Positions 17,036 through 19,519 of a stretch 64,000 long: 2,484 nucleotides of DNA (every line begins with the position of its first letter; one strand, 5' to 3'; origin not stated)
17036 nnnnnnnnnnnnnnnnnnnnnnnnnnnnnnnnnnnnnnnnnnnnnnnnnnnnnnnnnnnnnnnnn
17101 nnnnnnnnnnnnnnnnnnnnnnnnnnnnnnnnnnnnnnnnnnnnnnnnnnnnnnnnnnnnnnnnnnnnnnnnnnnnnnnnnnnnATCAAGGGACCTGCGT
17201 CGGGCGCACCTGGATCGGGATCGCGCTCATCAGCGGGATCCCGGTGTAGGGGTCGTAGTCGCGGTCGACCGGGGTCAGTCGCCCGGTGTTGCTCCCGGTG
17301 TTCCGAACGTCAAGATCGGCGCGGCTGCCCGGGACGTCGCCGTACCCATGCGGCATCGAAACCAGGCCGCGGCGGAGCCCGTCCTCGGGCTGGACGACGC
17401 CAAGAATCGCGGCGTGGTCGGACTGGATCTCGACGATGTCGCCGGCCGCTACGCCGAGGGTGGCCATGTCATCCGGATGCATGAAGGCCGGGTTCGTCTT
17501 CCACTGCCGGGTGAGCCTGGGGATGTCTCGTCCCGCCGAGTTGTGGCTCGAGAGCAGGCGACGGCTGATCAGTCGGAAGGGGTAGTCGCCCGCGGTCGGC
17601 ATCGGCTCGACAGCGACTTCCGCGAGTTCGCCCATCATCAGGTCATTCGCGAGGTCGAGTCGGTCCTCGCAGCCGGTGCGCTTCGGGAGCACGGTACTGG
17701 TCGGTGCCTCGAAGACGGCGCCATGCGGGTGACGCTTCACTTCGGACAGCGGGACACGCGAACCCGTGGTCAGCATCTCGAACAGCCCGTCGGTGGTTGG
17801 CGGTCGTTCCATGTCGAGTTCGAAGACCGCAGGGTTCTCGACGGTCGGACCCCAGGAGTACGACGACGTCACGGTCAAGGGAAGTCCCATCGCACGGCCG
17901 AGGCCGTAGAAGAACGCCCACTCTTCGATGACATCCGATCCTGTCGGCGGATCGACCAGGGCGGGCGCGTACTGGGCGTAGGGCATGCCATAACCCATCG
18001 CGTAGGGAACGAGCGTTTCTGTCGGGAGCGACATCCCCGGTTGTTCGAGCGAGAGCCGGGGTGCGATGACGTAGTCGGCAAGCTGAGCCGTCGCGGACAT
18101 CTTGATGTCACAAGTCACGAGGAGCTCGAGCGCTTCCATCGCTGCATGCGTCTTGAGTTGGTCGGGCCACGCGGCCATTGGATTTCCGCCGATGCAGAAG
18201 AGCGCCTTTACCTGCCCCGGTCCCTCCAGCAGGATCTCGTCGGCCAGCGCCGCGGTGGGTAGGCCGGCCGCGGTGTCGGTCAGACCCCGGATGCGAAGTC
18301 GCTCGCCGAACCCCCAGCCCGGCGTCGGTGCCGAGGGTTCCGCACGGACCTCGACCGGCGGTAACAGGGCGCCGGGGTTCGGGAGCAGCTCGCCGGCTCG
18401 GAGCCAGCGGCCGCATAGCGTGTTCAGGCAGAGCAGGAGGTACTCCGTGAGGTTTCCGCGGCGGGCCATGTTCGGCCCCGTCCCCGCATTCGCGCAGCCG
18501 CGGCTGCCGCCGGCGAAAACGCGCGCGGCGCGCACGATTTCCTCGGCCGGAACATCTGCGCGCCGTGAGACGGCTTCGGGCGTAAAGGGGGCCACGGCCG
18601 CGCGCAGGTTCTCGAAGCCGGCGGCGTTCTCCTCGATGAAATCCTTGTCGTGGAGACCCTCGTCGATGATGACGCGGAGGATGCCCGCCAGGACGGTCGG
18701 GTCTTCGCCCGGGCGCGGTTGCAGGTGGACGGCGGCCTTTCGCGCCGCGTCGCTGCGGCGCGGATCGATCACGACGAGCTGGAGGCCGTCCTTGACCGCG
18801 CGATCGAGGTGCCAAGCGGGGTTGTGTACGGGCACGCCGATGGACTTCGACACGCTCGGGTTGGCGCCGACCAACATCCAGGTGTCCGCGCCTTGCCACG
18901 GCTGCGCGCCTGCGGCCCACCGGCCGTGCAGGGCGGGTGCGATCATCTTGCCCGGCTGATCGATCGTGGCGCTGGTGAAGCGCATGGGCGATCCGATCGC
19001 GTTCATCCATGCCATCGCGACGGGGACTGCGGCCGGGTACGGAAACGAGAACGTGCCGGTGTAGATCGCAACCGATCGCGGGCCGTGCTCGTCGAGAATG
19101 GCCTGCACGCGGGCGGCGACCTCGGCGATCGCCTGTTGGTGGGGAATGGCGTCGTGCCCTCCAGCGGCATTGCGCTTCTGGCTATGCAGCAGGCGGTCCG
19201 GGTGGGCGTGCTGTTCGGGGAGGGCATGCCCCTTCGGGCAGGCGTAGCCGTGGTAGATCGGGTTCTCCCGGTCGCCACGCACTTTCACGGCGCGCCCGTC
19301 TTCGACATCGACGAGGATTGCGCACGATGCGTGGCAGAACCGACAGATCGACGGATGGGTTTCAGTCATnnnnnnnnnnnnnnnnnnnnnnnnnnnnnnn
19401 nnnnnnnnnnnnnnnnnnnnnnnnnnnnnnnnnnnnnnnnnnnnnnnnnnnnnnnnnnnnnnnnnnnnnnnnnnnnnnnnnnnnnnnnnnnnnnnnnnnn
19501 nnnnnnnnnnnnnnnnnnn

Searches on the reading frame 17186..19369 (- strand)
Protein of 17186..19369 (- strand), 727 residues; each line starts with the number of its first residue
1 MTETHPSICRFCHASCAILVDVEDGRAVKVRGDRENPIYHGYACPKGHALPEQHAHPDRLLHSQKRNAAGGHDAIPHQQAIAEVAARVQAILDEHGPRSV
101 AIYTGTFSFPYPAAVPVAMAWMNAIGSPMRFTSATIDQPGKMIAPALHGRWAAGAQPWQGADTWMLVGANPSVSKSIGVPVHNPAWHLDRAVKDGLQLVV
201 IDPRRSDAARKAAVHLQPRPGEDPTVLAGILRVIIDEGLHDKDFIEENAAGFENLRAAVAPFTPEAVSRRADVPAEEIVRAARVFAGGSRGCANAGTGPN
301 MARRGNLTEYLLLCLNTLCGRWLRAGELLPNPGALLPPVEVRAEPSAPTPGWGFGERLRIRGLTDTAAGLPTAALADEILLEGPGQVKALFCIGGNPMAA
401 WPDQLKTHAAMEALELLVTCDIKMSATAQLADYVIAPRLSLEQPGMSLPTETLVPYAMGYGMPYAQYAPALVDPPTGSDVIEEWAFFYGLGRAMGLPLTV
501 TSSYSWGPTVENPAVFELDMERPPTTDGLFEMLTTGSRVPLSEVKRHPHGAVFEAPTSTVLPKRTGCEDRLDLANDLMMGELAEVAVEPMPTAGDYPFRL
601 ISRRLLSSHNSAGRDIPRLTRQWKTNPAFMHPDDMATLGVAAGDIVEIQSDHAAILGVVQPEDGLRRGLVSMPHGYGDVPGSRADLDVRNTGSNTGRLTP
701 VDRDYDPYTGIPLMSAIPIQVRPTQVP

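Call 6: search_protein_families(library=pfam, proteins=[window:17186-19369:-], max_evalue=0.01)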
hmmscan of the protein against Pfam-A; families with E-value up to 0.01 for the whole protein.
window:17186-19369:- (727 aa): 4 families
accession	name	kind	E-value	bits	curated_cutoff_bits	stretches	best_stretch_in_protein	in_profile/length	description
PF00384.28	Molybdopterin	-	1.3e-18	67.6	24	1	67-451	9-324/353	Molybdopterin oxidoreductase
PF01568.27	Molydop_binding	-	1.7e-17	63.9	26.8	1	598-713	1-105/110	Molydopterin dinucleotide binding domain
PF04879.21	Molybdop_Fe4S4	-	1.5e-14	54.1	22.7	1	3-52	2-51/55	Molybdopterin oxidoreductase Fe4S4 domain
PF02359.24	CDC48_N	-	0.00043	20.9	35.1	1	624-672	13-62/85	Cell division protein 48 (CDC48), N-terminal domain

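Call 7: search_protein_families(library=ncbifam, proteins=[window:17186-19369:-], max_evalue=0.01)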
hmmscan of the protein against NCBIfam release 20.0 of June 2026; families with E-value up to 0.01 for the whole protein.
window:17186-19369:- (727 aa): 27 families (the best 25 are shown)
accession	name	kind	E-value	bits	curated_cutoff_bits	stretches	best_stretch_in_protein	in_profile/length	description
TIGR01591.1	Fdh-alpha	equivalog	6.4e-52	176.5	666.25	2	8-298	2-287/672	formate dehydrogenase subunit alpha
NF012032.0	PRK15488.1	equivalog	1.7e-49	168.5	694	3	3-328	42-361/759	thiosulfate reductase PhsA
NF047855.1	AssmNtatRedNasC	equivalog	3.7e-38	131.3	1100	3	188-293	202-307/708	assimilatory nitrate reductase catalytic subunit NasC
TIGR03479.1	DMSO_red_II_alp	subfamily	1.5e-27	96.1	984.75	3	9-248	63-306/913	molybdopterin-dependent oxidoreductase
NF041323.1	Nitr_red_NasA_Halo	equivalog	1.5e-25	89.8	1000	1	21-308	13-291/673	assimilatory nitrate reductase NasA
TIGR02166.1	dmsA_ynfE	subfamily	1.3e-22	79.7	777.7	1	12-444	53-516/794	DMSO/selenate family reductase complex A subunit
NF041783.2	mnquin_red_QrcB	equivalog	6.9e-22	77.4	440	1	3-326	51-363/695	menaquinone reductase molybdopterin-binding-like subunit QrcB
TIGR00509.1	bisC_fam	subfamily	2.4e-21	75.7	1017.55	2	162-321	169-336/772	molybdopterin guanine dinucleotide-containing S/N-oxide reductase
NF041714.1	arsenate_red_ArrA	equivalog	2.9e-18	65.4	1600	1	4-251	50-298/848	arsenate respiratory reductase molybdopterin-containing subunit ArrA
TIGR01553.1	formate-DH-alph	equivalog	4e-18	64.6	814.2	1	6-248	46-303/1009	formate dehydrogenase-N subunit alpha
NF010055.0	PRK13532.1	equivalog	1.9e-17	62.8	904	1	7-104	45-148/830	nitrate reductase catalytic subunit NapA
TIGR01706.1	NAPA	equivalog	7.5e-17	60.9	930.55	1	7-104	45-148/830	periplasmic nitrate reductase subunit alpha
NF041513.1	formate_DH_Act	exception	2.7e-15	55.3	1400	1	6-90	44-129/1067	formate dehydrogenase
NF041885.1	selenate_YnfE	exception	3.6e-14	51.6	1675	1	11-255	56-312/805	selenate/tellurate reductase subunit YnfE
NF011566.1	PRK14990.1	exception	2.4e-13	49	1600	1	11-255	66-325/814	dimethylsulfoxide reductase subunit A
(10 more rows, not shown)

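Call 9: search_solved_structures(query=window:17186-19369:-, max_evalue=0.001, show_alignments=2)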
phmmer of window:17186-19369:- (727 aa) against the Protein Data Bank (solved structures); distinct sequences matched with E-value up to 0.001: 53.
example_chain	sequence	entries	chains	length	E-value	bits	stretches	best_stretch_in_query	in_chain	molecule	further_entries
2vpw_A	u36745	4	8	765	8.3e-37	130.1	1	7-442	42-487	THIOSULFATE REDUCTASE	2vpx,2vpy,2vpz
2e7z_A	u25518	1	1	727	1.2e-32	116.4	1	8-340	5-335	Acetylene hydratase Ahy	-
9t1s_L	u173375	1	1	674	4.4e-29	104.6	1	7-450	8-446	formate dehydrogenase (coenzyme F420)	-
7qv7_S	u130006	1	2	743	1.5e-28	102.9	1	7-452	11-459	Hydrogen dependent carbon dioxide reductase subunit FdhF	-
2jio_A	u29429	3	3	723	1.7e-27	99.4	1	7-446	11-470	PERIPLASMIC NITRATE REDUCTASE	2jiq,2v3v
2jim_A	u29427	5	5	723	6.8e-27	97.4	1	7-446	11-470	PERIPLASMIC NITRATE REDUCTASE | PROTEIN (PERIPLASMIC NITRATE REDUCTASE)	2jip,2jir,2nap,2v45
9vap_A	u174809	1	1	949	5.5e-25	91.1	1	2-298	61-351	Formate dehydrogenase molybdopterin-binding subunit FdhA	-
7bkb_D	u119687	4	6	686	1e-24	90.2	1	7-264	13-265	Formate dehydrogenase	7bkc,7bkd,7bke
7vw6_A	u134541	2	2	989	1.2e-24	90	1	7-457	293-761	Formate dehydrogenase | Tungsten-containing formate dehydrogenase alpha subunit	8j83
7e5z_A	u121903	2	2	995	1.2e-24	89.9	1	7-457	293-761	Formate dehydrogenase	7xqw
1aa6_A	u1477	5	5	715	3.2e-24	88.5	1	7-438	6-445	FORMATE DEHYDROGENASE H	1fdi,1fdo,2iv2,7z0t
1dms_A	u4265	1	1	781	4.4e-23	84.8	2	74-443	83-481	DMSO REDUCTASE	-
1e18_A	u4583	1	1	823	9.8e-23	83.6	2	74-443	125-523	DMSO REDUCTASE.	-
1e60_A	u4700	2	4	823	1.3e-22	83.2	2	74-443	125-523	Dimethyl sulfoxide/trimethylamine N-oxide reductase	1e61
1dmr_A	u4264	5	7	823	1.3e-22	83.2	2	74-443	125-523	DMSO REDUCTASE | Dimethyl sulfoxide/trimethylamine N-oxide reductase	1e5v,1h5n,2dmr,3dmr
4ydd_A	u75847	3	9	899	2.2e-08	36.2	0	588-674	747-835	DMSO reductase family type II enzyme, molybdopterin subunit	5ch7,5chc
2ivf_A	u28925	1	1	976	1.2e-07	33.7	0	188-247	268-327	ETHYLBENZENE DEHYDROGENASE ALPHA-SUBUNIT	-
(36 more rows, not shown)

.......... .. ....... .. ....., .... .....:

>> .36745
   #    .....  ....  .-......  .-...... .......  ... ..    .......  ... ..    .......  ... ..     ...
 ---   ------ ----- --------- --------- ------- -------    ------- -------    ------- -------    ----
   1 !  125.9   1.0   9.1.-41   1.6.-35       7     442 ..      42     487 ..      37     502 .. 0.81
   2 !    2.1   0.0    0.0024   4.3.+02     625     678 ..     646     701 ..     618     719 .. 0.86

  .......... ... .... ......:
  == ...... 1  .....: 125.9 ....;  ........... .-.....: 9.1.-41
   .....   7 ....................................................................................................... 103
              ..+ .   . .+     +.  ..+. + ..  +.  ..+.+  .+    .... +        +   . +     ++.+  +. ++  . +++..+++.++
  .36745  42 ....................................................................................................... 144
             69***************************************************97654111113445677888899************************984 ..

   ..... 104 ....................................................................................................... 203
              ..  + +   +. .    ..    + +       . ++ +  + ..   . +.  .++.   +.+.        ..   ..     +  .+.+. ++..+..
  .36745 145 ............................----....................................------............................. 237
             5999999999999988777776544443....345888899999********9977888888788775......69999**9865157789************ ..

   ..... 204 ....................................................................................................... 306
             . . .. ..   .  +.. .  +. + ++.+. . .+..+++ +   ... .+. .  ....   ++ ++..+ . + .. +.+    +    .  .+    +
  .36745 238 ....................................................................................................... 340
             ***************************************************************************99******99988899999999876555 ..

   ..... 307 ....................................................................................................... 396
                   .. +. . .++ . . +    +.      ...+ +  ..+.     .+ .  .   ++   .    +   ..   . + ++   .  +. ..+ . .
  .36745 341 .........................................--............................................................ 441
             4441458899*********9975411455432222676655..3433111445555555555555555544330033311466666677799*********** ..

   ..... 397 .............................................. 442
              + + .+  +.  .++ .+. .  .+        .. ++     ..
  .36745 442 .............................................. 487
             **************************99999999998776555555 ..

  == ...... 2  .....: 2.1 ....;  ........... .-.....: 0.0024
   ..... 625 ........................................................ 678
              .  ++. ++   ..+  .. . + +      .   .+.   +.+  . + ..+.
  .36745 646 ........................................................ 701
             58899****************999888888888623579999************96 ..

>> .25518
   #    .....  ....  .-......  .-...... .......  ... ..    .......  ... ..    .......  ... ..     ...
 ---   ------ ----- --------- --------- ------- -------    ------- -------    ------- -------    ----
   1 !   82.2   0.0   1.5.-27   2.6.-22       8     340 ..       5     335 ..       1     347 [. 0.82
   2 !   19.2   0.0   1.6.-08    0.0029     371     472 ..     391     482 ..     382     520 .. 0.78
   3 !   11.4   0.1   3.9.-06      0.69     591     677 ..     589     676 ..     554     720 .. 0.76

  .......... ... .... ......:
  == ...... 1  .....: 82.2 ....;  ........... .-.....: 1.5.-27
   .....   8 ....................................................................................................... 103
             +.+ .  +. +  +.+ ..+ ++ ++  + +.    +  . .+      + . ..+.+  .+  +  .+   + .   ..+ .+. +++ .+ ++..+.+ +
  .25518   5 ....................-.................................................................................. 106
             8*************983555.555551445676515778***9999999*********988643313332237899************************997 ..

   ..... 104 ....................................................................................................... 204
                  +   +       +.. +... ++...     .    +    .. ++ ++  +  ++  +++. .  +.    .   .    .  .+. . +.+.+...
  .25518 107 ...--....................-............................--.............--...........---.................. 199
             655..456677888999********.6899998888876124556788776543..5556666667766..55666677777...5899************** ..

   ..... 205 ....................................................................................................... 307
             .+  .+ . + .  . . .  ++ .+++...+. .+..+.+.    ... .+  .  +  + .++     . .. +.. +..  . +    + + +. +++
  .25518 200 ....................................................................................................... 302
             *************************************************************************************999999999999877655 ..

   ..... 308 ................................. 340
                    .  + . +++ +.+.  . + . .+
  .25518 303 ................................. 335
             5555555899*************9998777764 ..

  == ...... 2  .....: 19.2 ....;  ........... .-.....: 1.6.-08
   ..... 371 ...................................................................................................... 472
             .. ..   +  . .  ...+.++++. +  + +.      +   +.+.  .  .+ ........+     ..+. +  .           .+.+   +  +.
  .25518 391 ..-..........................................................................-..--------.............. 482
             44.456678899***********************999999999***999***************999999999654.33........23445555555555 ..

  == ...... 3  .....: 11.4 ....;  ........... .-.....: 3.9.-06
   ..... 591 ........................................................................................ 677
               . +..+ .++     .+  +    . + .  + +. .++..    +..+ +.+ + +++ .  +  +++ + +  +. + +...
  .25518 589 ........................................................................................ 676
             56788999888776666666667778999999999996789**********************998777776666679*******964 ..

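Call 11: find_homologous_proteins(query=window:17186-19369:-, max_evalue=1e-10)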
Query window:17186-19369:- (727 aa): 4348 proteins with E <= 1e-10 among 8000 candidates; the best 120 are listed.
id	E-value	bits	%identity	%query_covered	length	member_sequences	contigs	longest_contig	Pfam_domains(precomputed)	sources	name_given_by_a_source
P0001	0.0e+0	1678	100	100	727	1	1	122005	PF00384.28,PF01568.28,PF04879.22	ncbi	-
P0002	0.0e+0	1339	80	99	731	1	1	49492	PF00384.28,PF01568.28,PF04879.22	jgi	jgi:anaerobic selenocysteine-containing dehydrogenase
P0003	0.0e+0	1273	75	100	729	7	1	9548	PF00384.28,PF01568.28,PF04879.22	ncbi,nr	ncbi:MAG: molybdopterin-dependent oxidoreductase [Myxococcota bacterium]|nr:molybdopterin-dependent 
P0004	0.0e+0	1232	73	100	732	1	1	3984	PF00384.28,PF01568.28,PF04879.22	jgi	jgi:anaerobic selenocysteine-containing dehydrogenase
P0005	0.0e+0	1228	73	99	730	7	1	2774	PF00384.28,PF01568.28,PF04879.22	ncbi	ncbi:MAG: molybdopterin-dependent oxidoreductase [Myxococcota bacterium]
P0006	0.0e+0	1224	73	99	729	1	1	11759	PF00384.28,PF01568.28,PF04879.22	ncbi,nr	ncbi:MAG: molybdopterin-dependent oxidoreductase [Myxococcota bacterium]|nr:molybdopterin-dependent 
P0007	0.0e+0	1223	72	100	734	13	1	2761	PF00384.28,PF01568.28,PF04879.22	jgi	-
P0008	0.0e+0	1223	72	100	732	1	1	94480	PF00384.28,PF01568.28,PF04879.22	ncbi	-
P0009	0.0e+0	1223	72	100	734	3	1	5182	PF00384.28,PF01568.28,PF04879.22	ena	-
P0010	0.0e+0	1222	73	99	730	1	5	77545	PF00384.28,PF01568.28,PF04879.22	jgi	jgi:anaerobic selenocysteine-containing dehydrogenase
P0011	0.0e+0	1221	72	99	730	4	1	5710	PF00384.28,PF01568.28,PF04879.22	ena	-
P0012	0.0e+0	1220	72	99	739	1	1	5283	PF00384.28,PF01568.28,PF04879.22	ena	-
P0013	0.0e+0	1219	72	100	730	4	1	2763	PF00384.28,PF01568.28,PF04879.22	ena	-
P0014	0.0e+0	1219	72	99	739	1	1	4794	PF00384.28,PF01568.28,PF04879.22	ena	-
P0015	0.0e+0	1218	72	99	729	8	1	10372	PF00384.28,PF01568.28,PF04879.22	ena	-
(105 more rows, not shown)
